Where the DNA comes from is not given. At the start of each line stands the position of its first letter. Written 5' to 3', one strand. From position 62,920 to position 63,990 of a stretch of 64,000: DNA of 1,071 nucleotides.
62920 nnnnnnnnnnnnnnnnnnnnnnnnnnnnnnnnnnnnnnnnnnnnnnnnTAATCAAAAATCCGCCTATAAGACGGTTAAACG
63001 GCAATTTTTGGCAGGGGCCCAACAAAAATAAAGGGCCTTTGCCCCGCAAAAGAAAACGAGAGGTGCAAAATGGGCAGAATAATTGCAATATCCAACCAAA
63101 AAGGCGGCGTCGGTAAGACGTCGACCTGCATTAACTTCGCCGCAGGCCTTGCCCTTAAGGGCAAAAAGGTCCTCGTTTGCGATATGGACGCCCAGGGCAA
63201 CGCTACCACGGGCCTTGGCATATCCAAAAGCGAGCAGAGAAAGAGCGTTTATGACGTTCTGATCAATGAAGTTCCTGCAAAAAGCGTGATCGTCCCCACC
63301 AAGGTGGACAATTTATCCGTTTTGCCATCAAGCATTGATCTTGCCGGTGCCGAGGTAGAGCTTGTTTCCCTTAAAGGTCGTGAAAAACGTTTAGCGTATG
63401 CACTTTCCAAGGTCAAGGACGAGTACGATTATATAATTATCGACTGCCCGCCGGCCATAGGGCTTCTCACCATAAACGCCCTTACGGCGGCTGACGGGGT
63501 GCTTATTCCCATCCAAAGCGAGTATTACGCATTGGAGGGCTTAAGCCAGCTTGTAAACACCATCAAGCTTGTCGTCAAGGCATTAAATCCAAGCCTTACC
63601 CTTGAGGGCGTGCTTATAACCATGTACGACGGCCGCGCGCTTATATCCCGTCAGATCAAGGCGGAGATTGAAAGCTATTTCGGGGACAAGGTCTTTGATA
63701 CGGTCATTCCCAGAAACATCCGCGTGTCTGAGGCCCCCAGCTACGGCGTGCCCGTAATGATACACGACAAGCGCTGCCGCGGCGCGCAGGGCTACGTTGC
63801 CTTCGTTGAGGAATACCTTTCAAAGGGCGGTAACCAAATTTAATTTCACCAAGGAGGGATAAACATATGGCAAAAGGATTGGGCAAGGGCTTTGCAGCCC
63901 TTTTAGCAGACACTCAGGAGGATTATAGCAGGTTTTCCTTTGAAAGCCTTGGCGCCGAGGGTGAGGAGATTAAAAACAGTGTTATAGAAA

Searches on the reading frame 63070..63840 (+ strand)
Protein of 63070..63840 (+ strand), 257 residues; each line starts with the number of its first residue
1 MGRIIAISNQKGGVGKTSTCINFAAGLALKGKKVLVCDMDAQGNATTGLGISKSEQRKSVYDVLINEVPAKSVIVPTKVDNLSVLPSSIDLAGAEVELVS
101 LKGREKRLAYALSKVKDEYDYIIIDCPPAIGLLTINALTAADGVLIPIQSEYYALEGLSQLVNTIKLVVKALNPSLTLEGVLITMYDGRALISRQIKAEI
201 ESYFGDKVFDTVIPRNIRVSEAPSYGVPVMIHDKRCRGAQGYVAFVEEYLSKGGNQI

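Call 12: search_protein_families(library=pfam, proteins=[window:63070-63840:+])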
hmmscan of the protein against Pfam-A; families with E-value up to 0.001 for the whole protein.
window:63070-63840:+ (257 aa): 7 families
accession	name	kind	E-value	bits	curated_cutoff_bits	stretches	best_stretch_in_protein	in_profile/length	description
PF13614.12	AAA_31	-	3.9e-70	235.8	27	1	3-177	2-176/177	AAA domain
PF01656.29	CbiA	-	1.1e-27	97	25.4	1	5-229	1-125/125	CobQ/CobB/MinD/ParA nucleotide binding domain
PF10609.15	ParA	-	8.5e-13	48.7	27.1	1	3-145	4-140/246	NUBPL iron-transfer P-loop NTPase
PF09140.17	MipZ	-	3.4e-12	46.7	20.7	1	4-160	2-141/262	ATPase MipZ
PF06564.18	CBP_BcsQ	-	4.8e-07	30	21.3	1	4-178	3-177/234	Cellulose biosynthesis protein BcsQ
PF00142.24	Fer4_NifH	-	3e-05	24.1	25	1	5-66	3-61/271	4Fe-4S iron sulfur cluster binding proteins, NifH/frxC family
PF02374.21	ArsA_ATPase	-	9.7e-05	22.1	24.3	1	10-128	8-134/305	Anion-transporting ATPase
